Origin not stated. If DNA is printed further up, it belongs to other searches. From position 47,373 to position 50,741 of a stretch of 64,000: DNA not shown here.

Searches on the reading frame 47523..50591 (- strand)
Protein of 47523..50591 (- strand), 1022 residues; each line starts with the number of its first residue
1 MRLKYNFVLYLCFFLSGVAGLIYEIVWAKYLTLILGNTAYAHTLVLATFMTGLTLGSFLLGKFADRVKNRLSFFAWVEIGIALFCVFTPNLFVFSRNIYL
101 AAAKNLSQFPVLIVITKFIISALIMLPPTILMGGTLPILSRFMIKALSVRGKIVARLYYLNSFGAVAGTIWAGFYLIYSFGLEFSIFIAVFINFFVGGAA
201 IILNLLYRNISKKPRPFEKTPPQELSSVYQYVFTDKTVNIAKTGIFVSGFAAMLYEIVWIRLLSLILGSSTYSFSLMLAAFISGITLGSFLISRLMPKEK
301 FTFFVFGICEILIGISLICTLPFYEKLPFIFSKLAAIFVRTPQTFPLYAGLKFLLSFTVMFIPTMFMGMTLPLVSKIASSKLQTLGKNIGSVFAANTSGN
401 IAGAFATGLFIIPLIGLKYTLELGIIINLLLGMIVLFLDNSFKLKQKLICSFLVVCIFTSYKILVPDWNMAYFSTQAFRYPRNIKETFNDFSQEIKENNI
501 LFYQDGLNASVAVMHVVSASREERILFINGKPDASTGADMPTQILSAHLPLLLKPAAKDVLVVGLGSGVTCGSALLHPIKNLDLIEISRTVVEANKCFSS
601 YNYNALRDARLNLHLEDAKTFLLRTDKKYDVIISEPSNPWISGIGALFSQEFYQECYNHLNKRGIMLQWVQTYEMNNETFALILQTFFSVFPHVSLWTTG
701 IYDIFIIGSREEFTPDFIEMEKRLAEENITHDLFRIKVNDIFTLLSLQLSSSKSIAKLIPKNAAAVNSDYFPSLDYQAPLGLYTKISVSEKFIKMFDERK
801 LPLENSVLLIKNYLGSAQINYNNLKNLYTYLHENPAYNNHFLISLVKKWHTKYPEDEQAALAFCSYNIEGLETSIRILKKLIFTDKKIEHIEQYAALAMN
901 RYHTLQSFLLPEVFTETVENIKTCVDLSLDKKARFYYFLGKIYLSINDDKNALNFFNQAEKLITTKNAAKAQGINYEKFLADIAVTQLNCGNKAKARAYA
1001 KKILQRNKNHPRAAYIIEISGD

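Call 9: search_protein_families(library=pfam, proteins=[window:47523-50591:-], max_evalue=0.01)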
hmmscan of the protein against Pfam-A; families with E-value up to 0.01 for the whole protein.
window:47523-50591:- (1022 aa): 5 families
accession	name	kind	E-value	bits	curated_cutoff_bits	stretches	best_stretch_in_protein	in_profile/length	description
PF01564.23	Spermine_synth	-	1.8e-21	76.9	22.9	1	547-699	9-161/186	Spermine/spermidine synthase domain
PF13181.12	TPR_8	-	8.6e-06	26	25.7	1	933-962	1-30/34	Tetratricopeptide repeat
PF07719.23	TPR_2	-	0.0002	21.7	27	0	933-962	1-30/34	Tetratricopeptide repeat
PF07690.21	MFS_1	-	0.00022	20.7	33.4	1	9-404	1-347/347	Major Facilitator Superfamily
PF05175.20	MTS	-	0.0022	18.1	23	1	537-677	15-146/170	Methyltransferase small domain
